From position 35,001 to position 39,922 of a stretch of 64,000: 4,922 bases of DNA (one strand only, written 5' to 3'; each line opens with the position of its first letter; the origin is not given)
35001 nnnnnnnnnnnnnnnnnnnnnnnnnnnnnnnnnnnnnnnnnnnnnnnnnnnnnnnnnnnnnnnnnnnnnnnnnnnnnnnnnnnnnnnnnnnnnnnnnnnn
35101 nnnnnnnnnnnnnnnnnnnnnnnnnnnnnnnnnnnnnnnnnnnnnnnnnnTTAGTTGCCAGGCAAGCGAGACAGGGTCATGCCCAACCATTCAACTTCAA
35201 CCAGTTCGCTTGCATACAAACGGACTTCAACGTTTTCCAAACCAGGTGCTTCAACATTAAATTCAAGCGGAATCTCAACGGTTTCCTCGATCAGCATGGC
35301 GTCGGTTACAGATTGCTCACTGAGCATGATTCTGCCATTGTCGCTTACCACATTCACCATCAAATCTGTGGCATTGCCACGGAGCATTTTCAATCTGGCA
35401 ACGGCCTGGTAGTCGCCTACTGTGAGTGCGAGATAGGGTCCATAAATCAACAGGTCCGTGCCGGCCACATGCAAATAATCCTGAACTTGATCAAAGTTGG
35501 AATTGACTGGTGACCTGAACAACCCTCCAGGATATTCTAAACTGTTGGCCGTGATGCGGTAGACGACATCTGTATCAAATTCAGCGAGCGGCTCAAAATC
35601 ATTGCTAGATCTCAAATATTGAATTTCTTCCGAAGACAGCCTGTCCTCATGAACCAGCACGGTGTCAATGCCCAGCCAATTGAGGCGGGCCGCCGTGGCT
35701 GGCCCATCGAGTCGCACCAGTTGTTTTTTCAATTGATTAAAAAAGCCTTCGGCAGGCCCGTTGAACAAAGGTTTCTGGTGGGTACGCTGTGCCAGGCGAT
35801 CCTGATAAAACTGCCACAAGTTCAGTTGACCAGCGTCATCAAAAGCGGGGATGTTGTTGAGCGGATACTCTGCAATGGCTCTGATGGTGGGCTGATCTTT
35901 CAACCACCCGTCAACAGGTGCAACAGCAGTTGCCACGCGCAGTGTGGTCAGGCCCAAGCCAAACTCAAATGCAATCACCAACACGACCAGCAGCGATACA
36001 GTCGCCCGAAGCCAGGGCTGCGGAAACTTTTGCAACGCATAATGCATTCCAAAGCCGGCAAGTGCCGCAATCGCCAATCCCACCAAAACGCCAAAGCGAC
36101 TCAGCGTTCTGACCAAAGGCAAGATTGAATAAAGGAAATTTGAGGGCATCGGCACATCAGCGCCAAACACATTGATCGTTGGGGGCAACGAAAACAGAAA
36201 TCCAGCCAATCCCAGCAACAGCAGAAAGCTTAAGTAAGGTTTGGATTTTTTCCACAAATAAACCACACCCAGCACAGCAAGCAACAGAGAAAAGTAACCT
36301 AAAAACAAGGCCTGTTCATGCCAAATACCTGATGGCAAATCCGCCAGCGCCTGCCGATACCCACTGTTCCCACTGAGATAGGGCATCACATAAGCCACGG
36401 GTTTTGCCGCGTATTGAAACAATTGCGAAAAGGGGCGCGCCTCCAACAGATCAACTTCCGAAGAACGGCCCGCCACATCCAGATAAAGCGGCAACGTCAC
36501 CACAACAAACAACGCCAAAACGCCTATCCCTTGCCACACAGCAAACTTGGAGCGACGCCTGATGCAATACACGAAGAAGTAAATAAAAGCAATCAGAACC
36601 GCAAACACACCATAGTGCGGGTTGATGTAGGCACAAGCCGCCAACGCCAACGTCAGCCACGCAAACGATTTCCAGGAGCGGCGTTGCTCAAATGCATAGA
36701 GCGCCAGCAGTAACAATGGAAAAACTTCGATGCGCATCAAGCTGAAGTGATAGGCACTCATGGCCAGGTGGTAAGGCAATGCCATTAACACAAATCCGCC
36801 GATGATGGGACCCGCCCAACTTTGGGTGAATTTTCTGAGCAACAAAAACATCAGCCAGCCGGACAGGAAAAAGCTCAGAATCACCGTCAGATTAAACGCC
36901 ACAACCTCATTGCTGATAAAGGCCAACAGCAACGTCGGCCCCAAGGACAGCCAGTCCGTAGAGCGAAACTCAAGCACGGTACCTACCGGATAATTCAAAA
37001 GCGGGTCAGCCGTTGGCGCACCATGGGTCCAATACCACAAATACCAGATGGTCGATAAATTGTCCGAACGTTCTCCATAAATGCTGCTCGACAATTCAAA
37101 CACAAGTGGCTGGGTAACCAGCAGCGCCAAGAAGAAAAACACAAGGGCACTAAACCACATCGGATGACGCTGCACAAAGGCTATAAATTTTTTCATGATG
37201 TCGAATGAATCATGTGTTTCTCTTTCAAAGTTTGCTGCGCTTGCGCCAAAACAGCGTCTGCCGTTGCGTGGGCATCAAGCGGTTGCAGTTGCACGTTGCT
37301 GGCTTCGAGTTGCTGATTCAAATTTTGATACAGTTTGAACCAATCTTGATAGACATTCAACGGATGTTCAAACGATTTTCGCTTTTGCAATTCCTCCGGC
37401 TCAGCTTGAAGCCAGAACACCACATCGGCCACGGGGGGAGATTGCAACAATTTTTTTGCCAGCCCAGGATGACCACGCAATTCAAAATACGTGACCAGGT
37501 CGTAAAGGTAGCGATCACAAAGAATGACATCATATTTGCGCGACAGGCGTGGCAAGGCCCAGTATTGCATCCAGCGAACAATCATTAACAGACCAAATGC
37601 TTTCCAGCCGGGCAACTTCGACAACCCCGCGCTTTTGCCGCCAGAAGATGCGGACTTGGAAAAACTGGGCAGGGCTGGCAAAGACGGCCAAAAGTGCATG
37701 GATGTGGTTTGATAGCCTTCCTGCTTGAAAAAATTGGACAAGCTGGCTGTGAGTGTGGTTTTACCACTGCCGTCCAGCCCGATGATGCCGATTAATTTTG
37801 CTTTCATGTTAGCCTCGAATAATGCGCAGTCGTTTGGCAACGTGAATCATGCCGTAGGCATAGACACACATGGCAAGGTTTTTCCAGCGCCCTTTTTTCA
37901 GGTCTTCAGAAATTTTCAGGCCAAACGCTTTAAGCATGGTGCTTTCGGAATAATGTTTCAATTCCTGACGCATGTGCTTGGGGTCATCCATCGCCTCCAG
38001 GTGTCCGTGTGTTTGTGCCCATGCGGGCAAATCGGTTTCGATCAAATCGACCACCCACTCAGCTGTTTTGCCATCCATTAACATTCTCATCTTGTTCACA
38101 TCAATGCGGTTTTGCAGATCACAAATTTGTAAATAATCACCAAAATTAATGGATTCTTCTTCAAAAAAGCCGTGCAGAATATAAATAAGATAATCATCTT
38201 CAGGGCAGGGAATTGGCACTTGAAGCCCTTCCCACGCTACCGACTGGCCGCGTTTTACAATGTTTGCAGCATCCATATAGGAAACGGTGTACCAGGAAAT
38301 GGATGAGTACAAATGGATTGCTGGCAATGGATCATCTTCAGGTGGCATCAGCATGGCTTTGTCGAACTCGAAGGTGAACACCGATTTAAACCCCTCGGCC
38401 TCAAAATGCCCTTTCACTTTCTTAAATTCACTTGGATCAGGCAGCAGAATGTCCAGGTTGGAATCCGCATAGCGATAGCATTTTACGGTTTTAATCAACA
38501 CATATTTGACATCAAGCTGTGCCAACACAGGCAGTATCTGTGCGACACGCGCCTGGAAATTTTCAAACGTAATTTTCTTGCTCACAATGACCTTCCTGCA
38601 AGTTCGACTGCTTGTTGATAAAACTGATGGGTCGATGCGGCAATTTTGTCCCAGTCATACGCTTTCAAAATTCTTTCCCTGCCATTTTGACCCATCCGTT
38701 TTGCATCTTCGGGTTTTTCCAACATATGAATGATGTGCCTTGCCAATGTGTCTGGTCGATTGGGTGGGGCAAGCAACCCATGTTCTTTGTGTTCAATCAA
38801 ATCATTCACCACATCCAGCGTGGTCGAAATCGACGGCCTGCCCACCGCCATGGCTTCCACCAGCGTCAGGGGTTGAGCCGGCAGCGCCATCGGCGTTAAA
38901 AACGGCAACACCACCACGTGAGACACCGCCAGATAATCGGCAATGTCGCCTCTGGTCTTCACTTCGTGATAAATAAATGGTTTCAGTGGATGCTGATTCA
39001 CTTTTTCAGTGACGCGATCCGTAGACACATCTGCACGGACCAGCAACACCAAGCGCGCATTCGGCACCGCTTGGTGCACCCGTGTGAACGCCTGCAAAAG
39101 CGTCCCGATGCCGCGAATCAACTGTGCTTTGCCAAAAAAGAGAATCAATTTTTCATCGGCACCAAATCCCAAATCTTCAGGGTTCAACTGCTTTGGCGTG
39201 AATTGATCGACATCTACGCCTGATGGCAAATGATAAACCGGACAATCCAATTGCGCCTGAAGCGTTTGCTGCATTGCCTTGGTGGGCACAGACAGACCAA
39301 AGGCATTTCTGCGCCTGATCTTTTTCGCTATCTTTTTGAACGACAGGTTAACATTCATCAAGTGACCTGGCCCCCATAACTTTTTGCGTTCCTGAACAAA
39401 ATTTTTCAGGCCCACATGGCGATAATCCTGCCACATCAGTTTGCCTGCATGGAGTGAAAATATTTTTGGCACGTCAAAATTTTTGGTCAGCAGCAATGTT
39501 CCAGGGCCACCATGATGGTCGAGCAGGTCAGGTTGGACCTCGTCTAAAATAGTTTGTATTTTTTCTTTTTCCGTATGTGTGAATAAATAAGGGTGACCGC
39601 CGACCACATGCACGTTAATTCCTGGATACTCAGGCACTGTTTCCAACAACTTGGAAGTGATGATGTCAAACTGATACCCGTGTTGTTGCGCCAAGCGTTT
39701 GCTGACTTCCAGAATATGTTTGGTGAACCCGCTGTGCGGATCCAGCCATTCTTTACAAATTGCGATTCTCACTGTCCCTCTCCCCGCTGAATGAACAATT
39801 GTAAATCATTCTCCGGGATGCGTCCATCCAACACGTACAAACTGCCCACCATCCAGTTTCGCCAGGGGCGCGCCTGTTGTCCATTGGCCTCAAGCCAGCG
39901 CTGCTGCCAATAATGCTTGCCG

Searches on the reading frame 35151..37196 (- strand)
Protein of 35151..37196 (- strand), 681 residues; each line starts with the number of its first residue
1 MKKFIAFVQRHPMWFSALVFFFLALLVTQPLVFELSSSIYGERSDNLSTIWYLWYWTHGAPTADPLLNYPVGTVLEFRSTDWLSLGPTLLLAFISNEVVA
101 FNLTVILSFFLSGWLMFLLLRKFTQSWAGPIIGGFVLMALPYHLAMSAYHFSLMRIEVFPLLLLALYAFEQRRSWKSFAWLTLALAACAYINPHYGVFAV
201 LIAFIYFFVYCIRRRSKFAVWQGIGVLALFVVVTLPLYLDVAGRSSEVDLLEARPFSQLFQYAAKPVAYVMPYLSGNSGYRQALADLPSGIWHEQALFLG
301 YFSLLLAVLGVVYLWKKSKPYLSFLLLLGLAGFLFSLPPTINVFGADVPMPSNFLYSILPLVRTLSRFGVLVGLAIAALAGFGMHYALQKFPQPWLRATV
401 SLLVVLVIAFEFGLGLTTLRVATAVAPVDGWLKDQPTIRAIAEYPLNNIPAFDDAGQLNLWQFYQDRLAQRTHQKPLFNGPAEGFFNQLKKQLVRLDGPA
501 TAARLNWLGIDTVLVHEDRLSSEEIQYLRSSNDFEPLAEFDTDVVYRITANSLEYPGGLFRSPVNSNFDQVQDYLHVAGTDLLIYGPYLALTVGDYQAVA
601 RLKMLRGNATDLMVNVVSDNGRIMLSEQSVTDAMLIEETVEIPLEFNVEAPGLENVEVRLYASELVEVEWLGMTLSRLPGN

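Call 8: search_protein_families(library=pfam, proteins=[window:35151-37196:-], max_evalue=0.01)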
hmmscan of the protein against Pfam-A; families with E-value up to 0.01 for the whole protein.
window:35151-37196:- (681 aa): 1 family
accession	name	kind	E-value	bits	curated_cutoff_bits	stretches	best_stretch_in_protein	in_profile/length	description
PF20008.5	DUF6429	-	0.0029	17.7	31.6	1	156-183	5-32/71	Domain of unknown function (DUF6429)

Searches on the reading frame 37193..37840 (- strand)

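Call 76: search_protein_families(library=pfam, proteins=[window:37193-37840:-], max_evalue=0.00001)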
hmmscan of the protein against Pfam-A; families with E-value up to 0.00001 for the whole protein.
window:37193-37840:- (215 aa): 1 family
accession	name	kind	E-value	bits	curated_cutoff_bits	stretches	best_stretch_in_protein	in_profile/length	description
PF02223.23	Thymidylate_kin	-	2.5e-08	34.3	27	0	21-46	3-27/185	Thymidylate kinase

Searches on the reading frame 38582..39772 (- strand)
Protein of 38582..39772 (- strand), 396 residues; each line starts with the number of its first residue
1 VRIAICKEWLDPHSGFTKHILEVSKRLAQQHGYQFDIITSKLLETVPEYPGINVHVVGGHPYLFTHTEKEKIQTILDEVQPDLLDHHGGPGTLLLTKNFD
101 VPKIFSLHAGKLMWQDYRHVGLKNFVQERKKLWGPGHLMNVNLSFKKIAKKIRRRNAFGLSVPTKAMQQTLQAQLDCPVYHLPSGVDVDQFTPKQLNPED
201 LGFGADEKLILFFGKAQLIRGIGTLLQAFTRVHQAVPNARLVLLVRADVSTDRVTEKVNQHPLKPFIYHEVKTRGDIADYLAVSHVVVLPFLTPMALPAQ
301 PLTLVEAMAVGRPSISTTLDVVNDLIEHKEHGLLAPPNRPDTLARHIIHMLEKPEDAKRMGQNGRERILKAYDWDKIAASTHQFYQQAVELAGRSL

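Call 76: search_protein_families(library=pfam, proteins=[window:38582-39772:-], max_evalue=0.00001)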
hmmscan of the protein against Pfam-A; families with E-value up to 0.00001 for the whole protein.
window:38582-39772:- (396 aa): 3 families
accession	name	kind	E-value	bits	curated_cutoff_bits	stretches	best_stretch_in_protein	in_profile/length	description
PF00534.26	Glycos_transf_1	-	7.3e-21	74.9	26.4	1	196-367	4-172/172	Glycosyl transferases group 1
PF13692.12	Glyco_trans_1_4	-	8.4e-20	71.9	27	1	208-352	2-141/142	Glycosyl transferases group 1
PF13524.12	Glyco_trans_1_2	-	8.5e-08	32.7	25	1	304-380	67-141/144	Glycosyl transferase-like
